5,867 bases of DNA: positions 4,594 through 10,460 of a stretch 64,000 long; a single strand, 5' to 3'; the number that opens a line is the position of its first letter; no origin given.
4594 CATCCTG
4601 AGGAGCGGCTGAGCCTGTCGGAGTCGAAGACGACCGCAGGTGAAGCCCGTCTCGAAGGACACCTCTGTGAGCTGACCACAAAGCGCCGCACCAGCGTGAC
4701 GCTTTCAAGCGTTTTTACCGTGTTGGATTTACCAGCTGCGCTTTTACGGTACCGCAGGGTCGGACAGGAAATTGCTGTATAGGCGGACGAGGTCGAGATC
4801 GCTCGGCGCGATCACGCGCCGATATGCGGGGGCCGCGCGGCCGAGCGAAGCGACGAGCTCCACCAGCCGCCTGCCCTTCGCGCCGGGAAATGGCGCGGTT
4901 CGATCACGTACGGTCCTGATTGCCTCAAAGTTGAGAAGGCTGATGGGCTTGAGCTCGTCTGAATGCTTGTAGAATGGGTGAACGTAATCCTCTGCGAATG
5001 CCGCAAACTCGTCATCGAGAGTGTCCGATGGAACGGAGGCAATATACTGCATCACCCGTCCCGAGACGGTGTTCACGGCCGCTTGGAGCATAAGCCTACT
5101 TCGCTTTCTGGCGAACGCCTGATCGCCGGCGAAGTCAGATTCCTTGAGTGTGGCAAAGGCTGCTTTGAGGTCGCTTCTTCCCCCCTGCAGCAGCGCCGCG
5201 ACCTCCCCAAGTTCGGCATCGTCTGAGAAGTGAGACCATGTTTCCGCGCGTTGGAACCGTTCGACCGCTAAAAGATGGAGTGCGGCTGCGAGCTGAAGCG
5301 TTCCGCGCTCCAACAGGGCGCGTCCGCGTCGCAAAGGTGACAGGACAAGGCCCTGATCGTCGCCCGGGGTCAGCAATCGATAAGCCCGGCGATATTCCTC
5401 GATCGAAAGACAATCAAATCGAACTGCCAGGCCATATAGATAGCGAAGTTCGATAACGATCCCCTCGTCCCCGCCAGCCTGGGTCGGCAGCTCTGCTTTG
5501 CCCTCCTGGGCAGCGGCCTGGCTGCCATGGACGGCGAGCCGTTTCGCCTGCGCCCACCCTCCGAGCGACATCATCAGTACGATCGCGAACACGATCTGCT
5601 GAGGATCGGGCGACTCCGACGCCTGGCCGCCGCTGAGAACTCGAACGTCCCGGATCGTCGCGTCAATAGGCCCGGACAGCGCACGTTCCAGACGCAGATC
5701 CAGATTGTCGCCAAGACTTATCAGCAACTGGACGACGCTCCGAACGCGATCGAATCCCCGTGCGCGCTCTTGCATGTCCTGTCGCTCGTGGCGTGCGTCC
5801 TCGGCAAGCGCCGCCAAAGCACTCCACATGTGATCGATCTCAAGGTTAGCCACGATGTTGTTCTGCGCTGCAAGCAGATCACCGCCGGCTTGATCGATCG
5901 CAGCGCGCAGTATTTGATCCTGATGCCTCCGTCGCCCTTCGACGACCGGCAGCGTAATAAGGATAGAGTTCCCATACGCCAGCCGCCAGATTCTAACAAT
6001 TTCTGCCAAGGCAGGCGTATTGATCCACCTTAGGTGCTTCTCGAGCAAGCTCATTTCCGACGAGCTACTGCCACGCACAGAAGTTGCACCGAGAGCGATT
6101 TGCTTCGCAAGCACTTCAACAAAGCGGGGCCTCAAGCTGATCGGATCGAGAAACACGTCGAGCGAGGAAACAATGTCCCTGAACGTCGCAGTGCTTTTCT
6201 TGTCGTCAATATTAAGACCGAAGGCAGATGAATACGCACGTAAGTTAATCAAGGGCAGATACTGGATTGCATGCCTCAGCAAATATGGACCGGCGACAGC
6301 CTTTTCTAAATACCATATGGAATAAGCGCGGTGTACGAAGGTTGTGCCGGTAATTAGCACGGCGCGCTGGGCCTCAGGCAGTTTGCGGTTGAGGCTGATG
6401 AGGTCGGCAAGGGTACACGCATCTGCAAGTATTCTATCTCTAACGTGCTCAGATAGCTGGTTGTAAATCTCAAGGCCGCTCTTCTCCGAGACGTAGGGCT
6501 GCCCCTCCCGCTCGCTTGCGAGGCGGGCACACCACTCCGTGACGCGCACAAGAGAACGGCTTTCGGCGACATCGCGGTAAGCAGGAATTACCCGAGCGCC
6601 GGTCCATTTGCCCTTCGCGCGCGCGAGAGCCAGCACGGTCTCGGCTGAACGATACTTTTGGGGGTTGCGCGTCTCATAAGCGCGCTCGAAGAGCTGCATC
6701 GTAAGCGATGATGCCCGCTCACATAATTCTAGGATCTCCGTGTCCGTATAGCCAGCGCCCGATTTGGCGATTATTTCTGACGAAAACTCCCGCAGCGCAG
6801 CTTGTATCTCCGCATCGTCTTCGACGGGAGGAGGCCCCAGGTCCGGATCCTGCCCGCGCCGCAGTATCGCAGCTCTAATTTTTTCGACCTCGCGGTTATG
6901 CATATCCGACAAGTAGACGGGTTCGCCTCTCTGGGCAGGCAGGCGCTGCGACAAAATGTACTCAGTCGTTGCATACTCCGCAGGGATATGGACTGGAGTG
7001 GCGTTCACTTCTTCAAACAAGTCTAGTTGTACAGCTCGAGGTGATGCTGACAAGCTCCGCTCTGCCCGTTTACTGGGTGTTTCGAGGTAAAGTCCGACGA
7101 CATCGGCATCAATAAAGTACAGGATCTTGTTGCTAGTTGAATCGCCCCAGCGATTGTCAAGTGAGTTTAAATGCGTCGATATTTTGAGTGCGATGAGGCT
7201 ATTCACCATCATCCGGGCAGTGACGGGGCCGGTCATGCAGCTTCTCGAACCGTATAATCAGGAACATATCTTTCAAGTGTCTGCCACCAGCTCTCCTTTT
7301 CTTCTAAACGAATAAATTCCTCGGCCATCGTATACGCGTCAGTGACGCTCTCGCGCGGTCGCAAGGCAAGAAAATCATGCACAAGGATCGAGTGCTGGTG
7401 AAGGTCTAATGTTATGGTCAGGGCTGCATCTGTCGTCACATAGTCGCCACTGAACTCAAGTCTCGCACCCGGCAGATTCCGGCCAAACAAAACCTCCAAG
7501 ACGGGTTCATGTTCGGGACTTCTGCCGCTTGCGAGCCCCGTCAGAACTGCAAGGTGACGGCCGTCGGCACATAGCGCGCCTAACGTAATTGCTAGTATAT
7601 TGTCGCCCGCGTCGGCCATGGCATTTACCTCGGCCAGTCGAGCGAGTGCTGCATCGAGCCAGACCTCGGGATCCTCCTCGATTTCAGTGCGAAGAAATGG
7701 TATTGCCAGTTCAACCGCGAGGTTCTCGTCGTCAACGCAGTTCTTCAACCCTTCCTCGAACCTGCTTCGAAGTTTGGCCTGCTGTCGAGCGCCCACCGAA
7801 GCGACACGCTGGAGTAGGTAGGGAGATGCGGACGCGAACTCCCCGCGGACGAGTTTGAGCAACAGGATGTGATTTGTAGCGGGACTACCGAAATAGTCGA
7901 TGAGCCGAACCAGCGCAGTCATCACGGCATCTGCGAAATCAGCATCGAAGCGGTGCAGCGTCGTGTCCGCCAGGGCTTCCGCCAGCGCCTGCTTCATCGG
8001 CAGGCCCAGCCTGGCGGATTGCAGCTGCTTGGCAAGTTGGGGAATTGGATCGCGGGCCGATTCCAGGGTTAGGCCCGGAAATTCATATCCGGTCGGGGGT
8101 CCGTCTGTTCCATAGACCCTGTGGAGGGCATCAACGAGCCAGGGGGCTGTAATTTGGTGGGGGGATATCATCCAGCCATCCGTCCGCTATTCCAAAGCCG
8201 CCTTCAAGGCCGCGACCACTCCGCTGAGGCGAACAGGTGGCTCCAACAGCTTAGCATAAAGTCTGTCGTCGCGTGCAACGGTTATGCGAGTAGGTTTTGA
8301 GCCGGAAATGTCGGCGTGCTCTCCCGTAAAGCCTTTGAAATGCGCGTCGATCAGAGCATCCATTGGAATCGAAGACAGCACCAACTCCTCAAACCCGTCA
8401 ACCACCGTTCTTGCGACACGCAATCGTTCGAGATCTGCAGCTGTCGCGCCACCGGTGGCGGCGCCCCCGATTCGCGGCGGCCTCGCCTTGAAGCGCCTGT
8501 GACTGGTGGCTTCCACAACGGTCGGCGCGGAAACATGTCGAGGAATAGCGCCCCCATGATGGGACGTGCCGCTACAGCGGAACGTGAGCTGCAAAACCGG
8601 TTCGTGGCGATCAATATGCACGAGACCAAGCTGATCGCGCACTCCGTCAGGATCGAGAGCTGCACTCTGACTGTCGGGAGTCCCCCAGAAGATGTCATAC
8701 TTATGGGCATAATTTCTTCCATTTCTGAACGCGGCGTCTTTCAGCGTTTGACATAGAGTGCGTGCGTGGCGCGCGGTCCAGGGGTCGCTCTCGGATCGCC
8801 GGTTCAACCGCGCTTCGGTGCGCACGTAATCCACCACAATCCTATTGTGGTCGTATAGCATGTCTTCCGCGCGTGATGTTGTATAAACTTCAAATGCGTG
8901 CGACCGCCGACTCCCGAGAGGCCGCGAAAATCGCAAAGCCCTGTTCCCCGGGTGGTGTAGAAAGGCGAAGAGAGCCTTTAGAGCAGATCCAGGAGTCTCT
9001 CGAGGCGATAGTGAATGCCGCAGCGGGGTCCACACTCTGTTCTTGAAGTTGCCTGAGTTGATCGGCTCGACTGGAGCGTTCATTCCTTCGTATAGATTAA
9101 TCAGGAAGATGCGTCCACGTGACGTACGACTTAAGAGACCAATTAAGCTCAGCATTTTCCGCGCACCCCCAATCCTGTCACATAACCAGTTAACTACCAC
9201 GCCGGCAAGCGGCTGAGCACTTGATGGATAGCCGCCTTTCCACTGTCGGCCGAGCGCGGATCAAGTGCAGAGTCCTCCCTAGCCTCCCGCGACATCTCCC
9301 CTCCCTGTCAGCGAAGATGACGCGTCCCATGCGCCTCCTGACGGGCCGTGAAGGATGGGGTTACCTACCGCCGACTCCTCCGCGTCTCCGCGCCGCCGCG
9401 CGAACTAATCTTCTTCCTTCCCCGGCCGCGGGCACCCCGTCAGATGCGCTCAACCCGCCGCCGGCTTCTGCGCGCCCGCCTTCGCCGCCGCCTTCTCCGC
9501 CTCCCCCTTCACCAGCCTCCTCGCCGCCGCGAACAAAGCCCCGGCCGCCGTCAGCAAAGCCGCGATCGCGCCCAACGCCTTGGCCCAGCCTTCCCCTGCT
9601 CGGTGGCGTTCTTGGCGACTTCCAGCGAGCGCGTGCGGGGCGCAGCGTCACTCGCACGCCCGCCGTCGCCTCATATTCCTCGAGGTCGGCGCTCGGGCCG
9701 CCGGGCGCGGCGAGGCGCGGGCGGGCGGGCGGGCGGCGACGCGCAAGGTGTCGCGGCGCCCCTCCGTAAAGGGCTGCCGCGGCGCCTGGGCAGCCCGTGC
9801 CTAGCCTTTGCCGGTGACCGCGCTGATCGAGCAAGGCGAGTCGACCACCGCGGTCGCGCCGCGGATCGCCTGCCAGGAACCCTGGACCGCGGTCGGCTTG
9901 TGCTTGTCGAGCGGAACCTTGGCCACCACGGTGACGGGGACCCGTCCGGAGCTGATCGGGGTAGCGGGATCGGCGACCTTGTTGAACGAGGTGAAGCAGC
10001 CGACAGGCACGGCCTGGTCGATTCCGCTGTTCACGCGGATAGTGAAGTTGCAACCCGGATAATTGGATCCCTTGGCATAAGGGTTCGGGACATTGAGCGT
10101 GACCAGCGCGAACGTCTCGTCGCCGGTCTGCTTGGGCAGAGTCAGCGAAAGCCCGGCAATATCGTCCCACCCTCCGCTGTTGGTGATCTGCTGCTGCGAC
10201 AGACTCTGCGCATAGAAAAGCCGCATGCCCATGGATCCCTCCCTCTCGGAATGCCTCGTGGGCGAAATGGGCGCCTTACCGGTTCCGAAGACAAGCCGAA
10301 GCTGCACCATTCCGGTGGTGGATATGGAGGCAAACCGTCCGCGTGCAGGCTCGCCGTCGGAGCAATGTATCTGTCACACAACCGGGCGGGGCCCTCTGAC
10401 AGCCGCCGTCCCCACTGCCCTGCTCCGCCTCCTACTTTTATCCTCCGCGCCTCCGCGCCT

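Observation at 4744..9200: Uncharacterised three-gene operon in an AT-richer islet: candidate new defence/conflict system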

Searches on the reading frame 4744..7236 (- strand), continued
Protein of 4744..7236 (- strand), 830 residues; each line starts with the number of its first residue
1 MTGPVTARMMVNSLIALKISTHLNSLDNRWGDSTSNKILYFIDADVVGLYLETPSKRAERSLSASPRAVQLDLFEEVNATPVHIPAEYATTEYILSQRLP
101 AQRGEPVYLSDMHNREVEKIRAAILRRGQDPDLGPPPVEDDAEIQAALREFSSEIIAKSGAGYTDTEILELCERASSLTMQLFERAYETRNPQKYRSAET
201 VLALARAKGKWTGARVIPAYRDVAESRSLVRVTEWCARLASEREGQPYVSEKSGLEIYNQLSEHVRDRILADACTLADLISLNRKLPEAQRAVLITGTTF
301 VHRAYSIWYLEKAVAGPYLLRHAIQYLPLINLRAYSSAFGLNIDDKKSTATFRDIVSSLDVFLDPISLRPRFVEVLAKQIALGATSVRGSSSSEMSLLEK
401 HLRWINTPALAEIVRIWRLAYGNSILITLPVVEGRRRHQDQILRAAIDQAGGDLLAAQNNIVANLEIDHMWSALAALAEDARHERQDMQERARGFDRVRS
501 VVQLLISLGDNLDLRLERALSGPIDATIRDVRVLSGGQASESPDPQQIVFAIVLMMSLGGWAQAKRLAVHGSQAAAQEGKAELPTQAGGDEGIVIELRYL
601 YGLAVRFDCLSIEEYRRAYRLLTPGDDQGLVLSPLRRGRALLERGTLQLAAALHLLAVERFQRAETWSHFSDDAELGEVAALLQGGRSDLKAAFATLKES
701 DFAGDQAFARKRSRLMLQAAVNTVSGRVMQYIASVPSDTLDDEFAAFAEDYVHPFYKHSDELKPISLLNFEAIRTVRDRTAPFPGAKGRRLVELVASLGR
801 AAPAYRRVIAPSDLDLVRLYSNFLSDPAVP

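Call 112: list_cluster_members(proteins=[P0012, P0024, P0026, P0027, P0028, P0029, P0030, P0031, P0032, P0068])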
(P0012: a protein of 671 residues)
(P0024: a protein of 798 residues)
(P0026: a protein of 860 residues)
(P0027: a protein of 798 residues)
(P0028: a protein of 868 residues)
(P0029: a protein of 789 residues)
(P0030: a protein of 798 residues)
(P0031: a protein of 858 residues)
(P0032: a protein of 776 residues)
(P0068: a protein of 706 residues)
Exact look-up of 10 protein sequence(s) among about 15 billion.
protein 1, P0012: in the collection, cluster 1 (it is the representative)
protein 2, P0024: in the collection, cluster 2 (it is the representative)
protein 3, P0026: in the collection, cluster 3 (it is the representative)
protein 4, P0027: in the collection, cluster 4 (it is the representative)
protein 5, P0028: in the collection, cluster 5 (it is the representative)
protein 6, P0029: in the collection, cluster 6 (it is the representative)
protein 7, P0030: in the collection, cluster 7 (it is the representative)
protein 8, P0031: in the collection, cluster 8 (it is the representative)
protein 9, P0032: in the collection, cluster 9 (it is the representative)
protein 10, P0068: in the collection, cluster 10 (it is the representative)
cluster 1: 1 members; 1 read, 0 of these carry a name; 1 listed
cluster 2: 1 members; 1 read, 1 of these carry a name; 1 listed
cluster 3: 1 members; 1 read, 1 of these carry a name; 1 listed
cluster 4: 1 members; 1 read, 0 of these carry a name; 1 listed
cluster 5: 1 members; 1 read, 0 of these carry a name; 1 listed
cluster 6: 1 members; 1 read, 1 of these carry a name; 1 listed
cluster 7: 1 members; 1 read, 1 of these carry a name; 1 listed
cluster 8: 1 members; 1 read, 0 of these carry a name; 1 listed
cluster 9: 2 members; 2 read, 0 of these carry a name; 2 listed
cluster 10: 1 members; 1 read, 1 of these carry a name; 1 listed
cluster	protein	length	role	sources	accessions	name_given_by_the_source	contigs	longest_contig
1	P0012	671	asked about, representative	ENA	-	-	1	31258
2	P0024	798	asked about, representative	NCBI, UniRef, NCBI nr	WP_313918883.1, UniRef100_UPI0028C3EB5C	hypothetical protein [Tahibacter sp.] | hypothetical protein n=1 Tax=Tahibacter sp. TaxID=2056211 RepID=UPI0028C3EB5C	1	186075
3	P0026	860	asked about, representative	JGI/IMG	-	hypothetical protein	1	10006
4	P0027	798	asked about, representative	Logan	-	-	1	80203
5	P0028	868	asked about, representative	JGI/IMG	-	-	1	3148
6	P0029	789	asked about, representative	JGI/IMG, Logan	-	hypothetical protein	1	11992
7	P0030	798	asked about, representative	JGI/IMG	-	hypothetical protein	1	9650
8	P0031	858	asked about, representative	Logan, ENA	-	-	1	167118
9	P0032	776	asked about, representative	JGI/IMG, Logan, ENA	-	-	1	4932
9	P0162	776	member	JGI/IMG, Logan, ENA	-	-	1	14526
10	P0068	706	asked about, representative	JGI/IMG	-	hypothetical protein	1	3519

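Call 113: find_encoding_contigs(protein=P0012, flank=10000, max_places=2)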
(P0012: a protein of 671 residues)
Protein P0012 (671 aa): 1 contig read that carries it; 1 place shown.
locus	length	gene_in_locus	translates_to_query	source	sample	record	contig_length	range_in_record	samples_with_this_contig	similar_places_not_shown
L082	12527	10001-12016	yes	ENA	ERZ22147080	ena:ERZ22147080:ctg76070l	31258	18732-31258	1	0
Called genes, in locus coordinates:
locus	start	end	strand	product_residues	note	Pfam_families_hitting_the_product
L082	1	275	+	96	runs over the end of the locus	PF13676:TIR_2 (weak)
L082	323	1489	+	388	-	-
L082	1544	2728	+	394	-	-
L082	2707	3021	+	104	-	-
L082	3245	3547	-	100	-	-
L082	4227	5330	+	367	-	PF03098:An_peroxidase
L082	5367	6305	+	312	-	PF01764:Lipase_3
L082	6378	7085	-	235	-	-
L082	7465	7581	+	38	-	-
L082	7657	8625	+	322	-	-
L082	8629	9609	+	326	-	-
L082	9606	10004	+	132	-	-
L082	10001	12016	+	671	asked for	-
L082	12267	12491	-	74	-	-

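Call 114: find_encoding_contigs(protein=P0024, flank=10000, max_places=1)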
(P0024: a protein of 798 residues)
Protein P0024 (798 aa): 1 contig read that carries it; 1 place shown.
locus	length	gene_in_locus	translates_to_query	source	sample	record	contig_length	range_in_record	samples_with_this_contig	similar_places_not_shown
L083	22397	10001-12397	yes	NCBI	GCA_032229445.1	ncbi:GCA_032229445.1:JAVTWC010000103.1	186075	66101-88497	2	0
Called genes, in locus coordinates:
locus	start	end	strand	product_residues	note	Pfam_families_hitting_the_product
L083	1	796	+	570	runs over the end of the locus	-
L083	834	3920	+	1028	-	PF00078:RVT_1 (weak)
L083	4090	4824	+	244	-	-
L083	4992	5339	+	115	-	-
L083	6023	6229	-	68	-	-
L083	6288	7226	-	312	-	PF02586:SRAP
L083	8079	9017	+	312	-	-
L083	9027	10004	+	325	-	-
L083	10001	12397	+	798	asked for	-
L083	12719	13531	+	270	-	PF01113:DapB_N, PF05173:DapB_C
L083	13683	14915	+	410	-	PF00988:CPSase_sm_chain, PF00117:GATase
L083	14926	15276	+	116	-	-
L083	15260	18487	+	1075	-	PF25596:CPSase_L_D1, PF02786:CPSase_L_D2, PF02787:CPSase_L_D3, PF25596:CPSase_L_D1, PF02222:ATP-grasp, PF02786:CPSase_L_D2, PF07478:Dala_Dala_lig_C (weak), PF02142:MGS, +3 more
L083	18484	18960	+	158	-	PF03449:GreA_GreB_N, PF01272:GreA_GreB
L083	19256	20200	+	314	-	-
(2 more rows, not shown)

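Call 115: find_encoding_contigs(protein=P0031, flank=10000, max_places=1)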
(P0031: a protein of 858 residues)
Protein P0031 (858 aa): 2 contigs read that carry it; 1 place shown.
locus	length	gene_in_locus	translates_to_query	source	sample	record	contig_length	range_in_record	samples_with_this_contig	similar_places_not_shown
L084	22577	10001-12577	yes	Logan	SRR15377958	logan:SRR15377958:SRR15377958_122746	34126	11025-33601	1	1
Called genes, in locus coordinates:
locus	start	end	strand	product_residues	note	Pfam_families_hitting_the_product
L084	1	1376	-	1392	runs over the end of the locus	-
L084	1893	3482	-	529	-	-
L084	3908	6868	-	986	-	PF07693:KAP_NTPase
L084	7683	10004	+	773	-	PF25819:Nal1_C (faint)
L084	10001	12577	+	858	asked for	-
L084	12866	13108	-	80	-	-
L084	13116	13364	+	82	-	-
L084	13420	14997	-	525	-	PF02384:N6_Mtase (weak), PF07669:Eco57I, PF22837:M_Eco57I_C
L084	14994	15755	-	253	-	-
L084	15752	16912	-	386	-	-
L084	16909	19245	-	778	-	PF13589:HATPase_c_3, PF02518:HATPase_c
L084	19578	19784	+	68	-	-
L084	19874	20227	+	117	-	-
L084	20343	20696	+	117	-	PF11994:DUF3489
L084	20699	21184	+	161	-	PF11149:DUF2924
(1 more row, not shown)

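Call 122: search_dna_similar(query=P0031, collection=plasmids, mode=protein, max_evalue=0.00001, max_rows=12)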
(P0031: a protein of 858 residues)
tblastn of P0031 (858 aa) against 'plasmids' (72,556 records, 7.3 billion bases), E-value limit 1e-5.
Records with a match: 1; places in all: 1; records where one place covers at least 80% of the query: 1.
Best place of each record, by identity: <60% 1.
By first word of the organism name: Asticcacaulis 1.
By predicted mobility (MOB-suite, as given by PLSDB): non-mobilizable 1.
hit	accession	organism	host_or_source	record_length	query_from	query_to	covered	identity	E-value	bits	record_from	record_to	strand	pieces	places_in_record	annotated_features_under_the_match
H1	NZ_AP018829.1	Asticcacaulis excentricus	Lemna minor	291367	6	696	81%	26.3%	8e-41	171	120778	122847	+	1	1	hypothetical protein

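Call 123: search_dna_similar(query=P0024, collection=plasmids, mode=protein, max_evalue=0.00001, max_rows=12)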
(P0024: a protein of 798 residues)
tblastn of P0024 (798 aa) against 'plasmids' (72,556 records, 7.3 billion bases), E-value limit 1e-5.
No match.

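Call 124: get_annotated_region(hit=H1, flank=9000)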
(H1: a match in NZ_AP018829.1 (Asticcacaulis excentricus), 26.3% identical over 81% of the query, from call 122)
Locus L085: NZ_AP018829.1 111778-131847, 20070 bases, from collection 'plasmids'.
description: Asticcacaulis excentricus strain M6 plasmid pASEM-1, complete sequence
organism: Asticcacaulis excentricus (NCBI taxid 78587)
taxonomy: Bacteria; Pseudomonadota; Alphaproteobacteria; Caulobacterales; Caulobacteraceae; Asticcacaulis; Asticcacaulis excentricus
host: -; source: Lemna minor; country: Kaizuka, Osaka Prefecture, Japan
typing (MOB-suite, as given by PLSDB): non-mobilizable; replicon rep_cluster_753
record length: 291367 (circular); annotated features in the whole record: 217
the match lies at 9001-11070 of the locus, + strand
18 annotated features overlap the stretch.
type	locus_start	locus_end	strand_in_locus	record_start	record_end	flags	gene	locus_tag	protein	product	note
CDS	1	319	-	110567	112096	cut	-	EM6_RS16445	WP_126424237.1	hypothetical protein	-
CDS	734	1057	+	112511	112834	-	-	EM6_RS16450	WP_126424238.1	DUF736 domain-containing protein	-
CDS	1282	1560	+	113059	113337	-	-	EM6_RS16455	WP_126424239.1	helix-turn-helix domain-containing protein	-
CDS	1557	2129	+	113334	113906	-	-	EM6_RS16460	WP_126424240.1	S26 family signal peptidase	GO:0006465 - signal peptide processing [Evidence IEA]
CDS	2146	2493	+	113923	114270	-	-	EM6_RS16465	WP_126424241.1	DUF736 domain-containing protein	-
CDS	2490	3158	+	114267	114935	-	-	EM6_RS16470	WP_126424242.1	lytic transglycosylase domain-containing protein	-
CDS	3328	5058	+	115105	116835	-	-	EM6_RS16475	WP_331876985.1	DUF3363 domain-containing protein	-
CDS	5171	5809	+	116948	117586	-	-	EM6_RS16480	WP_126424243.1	GntR family transcriptional regulator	-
CDS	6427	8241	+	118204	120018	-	-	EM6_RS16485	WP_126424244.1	NAD(P)-binding protein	-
CDS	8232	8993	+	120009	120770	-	-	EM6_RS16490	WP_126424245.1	hypothetical protein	-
CDS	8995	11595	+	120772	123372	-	-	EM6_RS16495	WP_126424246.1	hypothetical protein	-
CDS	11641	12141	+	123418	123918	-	-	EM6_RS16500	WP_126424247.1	hypothetical protein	-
CDS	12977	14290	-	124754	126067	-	-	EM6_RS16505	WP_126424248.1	site-specific integrase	-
CDS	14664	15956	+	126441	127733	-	-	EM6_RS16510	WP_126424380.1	ATP-binding protein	-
CDS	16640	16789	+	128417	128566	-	-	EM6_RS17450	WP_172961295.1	hypothetical protein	-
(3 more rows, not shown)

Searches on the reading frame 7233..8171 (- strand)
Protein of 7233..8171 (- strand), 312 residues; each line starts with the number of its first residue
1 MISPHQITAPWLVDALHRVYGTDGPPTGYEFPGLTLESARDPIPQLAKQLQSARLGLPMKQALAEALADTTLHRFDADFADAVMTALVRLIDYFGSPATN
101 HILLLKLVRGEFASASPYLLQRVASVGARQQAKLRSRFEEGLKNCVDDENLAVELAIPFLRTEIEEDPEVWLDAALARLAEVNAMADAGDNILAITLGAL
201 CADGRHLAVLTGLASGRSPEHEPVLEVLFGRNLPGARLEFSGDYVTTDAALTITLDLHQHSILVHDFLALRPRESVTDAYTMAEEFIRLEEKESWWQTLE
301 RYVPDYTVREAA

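Call 40: search_solved_structures(query=A2, max_evalue=10)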
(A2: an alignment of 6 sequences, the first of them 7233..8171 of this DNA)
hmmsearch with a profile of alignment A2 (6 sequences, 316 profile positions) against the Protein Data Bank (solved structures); distinct sequences matched with E-value up to 10: 3.
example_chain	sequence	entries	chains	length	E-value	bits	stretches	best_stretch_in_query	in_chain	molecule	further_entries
8hk0_A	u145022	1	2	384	0.81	12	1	166-219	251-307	Acyl-CoA dehydrogenase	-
4yd9_A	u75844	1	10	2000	1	11.7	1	124-209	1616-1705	hemocyanin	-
6r83_1a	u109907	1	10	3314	1.8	10.8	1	124-209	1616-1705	Hemocyanin subunit 1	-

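Call 48: find_related_loci(query=A2, collection=genome_contigs, flank=10000)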
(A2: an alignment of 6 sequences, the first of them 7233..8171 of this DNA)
Query A2 (312 aa) in genome_contigs; peptide patterns used: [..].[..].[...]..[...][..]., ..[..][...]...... (x = any residue, [..] = any of these).
35 stretches matched a pattern, but none encodes a relative of the query by tblastn (E <= 1e-3).

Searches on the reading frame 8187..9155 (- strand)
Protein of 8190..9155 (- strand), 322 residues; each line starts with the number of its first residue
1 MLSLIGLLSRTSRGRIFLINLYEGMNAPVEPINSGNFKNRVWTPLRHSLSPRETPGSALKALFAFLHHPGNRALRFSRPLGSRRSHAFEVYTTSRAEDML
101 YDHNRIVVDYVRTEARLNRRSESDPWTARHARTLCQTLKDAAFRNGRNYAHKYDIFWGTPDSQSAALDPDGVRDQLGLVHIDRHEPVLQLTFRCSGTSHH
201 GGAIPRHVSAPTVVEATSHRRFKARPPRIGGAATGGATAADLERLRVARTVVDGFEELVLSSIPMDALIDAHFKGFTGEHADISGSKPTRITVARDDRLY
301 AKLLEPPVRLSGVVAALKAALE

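Call 23: find_homologous_proteins(query=window:8190-9155:-)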
Query seq(322 aa) (322 aa): 3 proteins with E <= 0.001 among 7814 candidates.
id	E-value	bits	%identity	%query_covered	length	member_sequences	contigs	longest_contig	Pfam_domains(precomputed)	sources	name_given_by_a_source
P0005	3.7e-145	501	100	70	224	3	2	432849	-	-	-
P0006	2.5e-101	357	55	100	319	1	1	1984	-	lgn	-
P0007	3.4e-74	268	58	69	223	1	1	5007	-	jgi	-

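Call 27: find_encoding_contigs(protein=P0006, flank=10000)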
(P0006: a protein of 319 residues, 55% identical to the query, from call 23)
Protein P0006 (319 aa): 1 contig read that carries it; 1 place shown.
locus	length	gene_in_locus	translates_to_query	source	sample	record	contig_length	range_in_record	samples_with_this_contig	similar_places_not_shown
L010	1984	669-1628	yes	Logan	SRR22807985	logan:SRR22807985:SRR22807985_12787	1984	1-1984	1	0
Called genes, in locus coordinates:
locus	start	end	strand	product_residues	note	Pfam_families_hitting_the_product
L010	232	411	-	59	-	-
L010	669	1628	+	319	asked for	-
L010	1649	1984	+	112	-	?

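Call 39: search_solved_structures(query=A1, max_evalue=10)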
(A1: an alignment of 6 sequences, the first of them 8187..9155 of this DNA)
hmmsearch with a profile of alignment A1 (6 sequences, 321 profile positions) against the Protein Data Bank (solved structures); distinct sequences matched with E-value up to 10: 1.
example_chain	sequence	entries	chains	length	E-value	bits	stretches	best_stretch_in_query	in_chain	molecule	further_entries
6ztu_A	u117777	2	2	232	0.72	12.1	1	71-143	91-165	Cyclodipeptide synthase, BtCDPS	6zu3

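Call 65: predict_structure(alignment_id=A1)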
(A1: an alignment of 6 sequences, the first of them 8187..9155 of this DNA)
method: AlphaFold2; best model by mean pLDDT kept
length: 322 residues; sequences in the alignment: 6
mean_pLDDT: 37.8   pTM: 0.25
mean pLDDT of the five models: 37.8, 35.2, 32.2, 32.2, 32.1
residues with pLDDT >= 90: 0; 70-90: 0; 50-70: 28; < 50: 294
segments of 3 or more residues with pLDDT < 50: 1-35, 69-322
pLDDT, mean of each block of 10 residues (from residue 1): 45 44 41 47 61 54 51 37 42 39 32 38 38 43 33 25 31 25 33 40 26 28 31 38 40 30 32 32 38 32 38 44 36
secondary structure, 60 per line:
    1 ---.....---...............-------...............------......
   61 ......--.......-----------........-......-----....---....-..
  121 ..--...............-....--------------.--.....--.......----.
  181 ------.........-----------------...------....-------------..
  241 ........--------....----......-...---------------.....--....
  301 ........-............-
elements in order: H4-8 H12-26 H34-48 H55-66 H69-75 E87-94 E99-101 E107-110 E114-117 H119-122 H125-139 H141-144 H162-166 H169-175 E187-195 E213-215 E222-225 H239-248 E257-260 H265-270 E272-274 E290-294 H297-308 H310-321

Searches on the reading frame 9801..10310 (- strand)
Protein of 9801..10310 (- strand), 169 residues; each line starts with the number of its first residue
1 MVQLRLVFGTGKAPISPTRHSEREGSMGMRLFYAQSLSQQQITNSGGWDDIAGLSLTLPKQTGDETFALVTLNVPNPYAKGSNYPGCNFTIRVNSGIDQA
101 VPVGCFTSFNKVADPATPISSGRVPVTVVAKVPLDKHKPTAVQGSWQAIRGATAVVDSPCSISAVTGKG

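Call 13: search_protein_families(library=pfam, proteins=[window:9801-10310:-], max_evalue=0.01)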
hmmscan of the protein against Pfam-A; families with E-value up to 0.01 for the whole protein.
window:9801-10310:- (169 aa): 1 family
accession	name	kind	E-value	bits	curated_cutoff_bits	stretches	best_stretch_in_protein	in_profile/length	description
PF21592.3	Bc2l-C_N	-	1e-19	71.4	27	1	42-165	6-123/123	Bc2l-C, N-terminal domain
